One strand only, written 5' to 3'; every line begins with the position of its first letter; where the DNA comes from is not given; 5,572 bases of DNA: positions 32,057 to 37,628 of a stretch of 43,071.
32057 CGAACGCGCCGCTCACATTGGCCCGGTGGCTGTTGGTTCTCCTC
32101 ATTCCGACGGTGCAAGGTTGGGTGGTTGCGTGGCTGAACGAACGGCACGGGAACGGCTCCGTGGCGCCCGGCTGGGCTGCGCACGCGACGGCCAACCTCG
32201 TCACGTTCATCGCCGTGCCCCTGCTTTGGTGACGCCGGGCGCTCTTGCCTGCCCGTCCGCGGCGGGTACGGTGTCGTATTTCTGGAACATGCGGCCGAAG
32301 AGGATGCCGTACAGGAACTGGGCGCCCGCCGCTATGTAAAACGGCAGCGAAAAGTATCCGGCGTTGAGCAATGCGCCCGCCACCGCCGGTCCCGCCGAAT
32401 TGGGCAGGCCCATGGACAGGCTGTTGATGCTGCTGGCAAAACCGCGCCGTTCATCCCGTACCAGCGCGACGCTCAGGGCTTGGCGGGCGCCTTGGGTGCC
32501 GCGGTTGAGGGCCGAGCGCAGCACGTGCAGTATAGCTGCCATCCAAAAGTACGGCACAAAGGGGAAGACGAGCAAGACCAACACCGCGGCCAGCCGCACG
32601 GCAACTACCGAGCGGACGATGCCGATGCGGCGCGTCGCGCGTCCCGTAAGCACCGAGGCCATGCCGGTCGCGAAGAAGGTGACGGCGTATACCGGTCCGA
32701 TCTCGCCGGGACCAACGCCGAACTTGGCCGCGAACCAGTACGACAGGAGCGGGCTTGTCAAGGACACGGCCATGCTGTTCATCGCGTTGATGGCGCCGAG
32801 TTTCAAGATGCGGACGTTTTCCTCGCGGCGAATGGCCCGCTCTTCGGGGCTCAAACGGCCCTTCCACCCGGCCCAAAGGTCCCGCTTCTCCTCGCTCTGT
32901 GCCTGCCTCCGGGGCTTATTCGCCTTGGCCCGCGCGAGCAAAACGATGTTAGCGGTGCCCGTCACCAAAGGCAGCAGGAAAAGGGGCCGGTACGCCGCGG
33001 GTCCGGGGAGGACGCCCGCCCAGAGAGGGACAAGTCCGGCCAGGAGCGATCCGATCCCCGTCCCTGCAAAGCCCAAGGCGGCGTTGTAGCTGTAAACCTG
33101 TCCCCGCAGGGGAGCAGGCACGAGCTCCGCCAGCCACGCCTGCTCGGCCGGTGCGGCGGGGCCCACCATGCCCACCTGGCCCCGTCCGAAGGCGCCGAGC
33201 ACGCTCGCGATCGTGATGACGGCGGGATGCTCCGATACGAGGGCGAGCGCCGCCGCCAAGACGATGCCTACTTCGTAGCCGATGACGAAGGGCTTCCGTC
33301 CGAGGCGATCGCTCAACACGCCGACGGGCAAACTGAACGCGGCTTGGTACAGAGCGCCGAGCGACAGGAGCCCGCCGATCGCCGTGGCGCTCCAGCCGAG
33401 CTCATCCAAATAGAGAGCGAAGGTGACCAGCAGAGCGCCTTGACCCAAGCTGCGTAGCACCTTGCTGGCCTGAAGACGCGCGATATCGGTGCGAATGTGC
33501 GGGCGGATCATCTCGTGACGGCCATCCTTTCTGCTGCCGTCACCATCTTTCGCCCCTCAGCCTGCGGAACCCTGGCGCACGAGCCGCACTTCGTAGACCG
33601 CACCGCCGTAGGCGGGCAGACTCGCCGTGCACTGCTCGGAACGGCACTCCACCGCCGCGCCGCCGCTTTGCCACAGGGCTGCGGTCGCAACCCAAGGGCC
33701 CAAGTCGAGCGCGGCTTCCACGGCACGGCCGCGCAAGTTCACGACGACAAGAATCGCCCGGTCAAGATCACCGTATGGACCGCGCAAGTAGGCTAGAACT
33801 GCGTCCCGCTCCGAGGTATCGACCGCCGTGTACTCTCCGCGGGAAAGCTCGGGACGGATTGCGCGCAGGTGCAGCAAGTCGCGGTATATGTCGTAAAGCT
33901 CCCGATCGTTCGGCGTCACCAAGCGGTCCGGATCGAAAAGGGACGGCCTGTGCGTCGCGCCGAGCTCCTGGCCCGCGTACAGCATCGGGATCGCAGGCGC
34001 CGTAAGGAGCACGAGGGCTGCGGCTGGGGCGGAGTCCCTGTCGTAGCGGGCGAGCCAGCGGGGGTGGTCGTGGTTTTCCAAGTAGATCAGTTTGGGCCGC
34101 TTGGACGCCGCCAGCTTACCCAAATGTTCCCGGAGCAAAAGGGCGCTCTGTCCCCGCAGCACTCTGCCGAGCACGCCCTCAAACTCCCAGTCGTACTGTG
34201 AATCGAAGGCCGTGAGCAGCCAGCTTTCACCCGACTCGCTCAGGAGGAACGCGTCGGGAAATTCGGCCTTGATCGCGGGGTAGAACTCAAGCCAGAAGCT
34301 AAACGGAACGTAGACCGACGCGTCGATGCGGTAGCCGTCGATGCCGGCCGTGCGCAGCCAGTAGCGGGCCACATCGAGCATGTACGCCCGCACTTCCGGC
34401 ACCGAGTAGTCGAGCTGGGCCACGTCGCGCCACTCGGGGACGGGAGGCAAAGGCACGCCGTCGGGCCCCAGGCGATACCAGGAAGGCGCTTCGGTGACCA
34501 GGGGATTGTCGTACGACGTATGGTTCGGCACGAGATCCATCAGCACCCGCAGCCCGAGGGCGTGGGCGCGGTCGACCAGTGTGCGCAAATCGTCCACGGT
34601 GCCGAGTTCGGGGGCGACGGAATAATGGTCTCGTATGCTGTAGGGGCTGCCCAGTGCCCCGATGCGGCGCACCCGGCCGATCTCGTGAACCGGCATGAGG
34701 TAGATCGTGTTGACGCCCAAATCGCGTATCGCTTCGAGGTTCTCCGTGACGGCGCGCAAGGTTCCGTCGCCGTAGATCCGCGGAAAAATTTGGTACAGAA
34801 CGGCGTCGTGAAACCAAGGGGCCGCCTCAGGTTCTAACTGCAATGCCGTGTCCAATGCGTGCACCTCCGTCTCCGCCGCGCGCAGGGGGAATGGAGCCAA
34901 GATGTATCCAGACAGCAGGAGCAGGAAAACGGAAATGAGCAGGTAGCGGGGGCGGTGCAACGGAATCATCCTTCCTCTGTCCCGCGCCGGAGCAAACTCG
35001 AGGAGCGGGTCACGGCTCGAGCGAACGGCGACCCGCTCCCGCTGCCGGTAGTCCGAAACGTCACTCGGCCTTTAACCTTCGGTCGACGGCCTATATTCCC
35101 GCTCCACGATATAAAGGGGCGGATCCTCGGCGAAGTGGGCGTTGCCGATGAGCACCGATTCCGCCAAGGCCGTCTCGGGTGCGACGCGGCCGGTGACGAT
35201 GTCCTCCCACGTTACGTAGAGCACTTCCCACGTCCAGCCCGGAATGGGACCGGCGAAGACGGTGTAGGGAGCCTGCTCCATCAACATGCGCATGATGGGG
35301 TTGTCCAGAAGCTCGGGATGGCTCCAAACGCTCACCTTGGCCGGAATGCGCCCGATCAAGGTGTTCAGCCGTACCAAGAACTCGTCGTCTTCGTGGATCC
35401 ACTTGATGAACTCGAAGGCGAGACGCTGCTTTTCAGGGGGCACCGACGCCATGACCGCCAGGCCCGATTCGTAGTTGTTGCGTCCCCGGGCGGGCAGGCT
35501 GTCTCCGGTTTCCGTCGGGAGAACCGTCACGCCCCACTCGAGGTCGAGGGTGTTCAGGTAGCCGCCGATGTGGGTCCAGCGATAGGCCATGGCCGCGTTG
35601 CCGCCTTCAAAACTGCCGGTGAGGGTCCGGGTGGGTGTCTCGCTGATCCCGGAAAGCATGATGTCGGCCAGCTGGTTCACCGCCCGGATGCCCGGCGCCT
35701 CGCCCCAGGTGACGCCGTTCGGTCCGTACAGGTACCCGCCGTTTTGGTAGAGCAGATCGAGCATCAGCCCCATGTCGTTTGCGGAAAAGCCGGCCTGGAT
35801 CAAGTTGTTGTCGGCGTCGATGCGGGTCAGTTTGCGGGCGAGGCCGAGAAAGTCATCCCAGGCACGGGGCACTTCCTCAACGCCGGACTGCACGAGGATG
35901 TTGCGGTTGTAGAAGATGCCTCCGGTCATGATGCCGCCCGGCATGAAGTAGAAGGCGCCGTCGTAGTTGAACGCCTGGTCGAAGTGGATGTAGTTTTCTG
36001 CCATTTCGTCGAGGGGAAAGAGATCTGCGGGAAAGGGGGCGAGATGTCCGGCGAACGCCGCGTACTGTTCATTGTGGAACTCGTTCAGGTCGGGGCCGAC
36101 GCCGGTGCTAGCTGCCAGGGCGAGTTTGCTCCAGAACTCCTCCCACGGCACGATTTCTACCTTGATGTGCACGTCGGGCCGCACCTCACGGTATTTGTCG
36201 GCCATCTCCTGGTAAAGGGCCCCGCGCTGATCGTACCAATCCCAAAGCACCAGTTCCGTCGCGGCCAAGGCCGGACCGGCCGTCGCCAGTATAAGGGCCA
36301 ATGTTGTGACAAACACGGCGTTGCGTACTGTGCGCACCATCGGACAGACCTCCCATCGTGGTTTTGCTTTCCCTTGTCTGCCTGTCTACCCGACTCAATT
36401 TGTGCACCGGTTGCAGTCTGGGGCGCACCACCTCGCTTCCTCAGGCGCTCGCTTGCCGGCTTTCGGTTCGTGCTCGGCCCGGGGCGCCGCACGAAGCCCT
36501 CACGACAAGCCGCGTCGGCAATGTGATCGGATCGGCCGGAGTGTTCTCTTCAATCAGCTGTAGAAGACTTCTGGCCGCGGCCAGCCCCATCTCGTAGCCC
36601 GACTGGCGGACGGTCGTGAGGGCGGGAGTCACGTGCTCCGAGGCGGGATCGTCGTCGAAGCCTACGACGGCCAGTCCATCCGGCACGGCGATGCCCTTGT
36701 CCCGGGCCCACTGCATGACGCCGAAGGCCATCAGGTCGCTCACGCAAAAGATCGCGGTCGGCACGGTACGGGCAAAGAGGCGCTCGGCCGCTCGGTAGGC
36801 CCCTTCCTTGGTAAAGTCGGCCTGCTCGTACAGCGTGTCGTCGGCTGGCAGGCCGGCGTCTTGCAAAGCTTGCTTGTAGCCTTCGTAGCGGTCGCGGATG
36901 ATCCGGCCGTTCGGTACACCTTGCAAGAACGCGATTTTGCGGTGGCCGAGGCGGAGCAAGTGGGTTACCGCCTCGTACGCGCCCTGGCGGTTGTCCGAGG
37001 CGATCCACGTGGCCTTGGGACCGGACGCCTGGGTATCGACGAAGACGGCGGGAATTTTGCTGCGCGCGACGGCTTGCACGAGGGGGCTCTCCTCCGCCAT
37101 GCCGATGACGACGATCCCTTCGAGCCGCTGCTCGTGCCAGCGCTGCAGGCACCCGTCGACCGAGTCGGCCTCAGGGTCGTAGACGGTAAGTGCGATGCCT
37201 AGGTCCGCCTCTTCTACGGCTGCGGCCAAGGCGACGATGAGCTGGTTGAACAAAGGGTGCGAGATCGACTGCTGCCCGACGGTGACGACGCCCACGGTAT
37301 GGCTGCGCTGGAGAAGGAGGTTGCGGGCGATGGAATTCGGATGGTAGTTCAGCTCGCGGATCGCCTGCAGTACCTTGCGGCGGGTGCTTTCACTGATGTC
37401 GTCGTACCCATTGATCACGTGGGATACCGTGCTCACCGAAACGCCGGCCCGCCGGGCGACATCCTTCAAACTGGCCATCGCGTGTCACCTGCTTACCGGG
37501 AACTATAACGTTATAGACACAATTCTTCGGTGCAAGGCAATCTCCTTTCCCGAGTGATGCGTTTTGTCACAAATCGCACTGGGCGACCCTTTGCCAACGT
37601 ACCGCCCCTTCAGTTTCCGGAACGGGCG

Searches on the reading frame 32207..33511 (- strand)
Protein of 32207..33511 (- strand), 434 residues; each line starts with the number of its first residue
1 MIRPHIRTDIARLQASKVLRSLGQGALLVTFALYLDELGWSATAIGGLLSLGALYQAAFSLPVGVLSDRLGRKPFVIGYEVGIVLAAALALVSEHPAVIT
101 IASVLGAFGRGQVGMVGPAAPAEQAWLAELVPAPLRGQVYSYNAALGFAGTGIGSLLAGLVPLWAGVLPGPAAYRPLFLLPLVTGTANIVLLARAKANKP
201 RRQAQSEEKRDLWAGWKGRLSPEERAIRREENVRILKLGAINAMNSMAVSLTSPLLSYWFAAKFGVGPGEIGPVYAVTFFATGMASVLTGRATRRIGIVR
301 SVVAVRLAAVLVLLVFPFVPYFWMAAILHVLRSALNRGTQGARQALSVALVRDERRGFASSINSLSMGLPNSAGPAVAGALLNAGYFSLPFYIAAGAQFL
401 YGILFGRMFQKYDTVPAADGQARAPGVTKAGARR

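Call 36: search_protein_families(library=pfam, proteins=[window:32207-33511:-], max_evalue=0.00001)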
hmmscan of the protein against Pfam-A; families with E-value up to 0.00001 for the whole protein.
window:32207-33511:- (434 aa): 1 family
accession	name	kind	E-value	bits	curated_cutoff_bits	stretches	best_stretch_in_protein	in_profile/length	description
PF07690.21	MFS_1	-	5.2e-39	134.6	33.4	2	19-218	7-198/347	Major Facilitator Superfamily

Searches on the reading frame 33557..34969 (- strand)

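Call 36: search_protein_families(library=pfam, proteins=[window:33557-34969:-], max_evalue=0.00001)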
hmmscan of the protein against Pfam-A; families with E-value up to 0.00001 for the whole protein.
window:33557-34969:- (470 aa): 3 families
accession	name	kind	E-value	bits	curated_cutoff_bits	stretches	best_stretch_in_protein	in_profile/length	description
PF00128.31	Alpha-amylase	-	3.9e-38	132.3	22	2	67-157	14-98/446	Alpha amylase, catalytic domain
PF14701.12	hDGE_amylase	-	1.4e-07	31.4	27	1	69-162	19-114/439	Glycogen debranching enzyme, glucanotransferase domain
PF11941.14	DUF3459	-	1.8e-07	31.8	22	1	362-442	2-77/90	Domain of unknown function (DUF3459)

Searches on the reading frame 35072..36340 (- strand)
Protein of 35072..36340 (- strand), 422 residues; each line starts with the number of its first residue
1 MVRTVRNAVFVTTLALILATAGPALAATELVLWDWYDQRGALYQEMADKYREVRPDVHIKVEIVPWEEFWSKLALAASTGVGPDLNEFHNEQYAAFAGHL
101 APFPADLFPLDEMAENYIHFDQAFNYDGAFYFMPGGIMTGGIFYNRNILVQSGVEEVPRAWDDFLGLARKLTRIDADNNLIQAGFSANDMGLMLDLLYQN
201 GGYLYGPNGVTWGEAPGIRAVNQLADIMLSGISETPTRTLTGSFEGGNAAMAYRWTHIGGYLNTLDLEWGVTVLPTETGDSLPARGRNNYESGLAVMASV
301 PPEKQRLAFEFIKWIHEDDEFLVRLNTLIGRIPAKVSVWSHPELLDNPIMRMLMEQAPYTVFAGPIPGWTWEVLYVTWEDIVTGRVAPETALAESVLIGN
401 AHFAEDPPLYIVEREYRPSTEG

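Call 38: search_protein_families(library=pfam, proteins=[window:35072-36340:-], max_evalue=0.00001)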
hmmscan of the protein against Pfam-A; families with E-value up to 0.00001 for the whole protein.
window:35072-36340:- (422 aa): 2 families
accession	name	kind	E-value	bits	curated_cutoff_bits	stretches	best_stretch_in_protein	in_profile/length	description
PF01547.30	SBP_bac_1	-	5.6e-20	73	26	1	39-315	6-300/307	Bacterial extracellular solute-binding protein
PF13416.11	SBP_bac_8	-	7.8e-20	72.2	27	1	45-350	1-277/279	Bacterial extracellular solute-binding protein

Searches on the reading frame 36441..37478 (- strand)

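Call 38: search_protein_families(library=pfam, proteins=[window:36441-37478:-], max_evalue=0.00001)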
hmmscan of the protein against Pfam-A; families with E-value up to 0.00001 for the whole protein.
window:36441-37478:- (345 aa): 4 families
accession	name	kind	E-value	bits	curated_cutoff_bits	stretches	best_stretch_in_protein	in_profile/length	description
PF13377.12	Peripla_BP_3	-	2.1e-41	142.2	26.5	1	171-330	1-167/167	Periplasmic binding protein-like domain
PF00532.27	Peripla_BP_1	-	3.5e-27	96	22.2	1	60-313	2-267/281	Periplasmic binding proteins and sugar binding domain of LacI family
PF00356.27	LacI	-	7.1e-22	77.4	27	1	3-48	1-46/46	Bacterial regulatory proteins, lacI family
PF13407.12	Peripla_BP_4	-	2.5e-16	60.5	35.1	1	117-310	54-255/258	Periplasmic binding protein domain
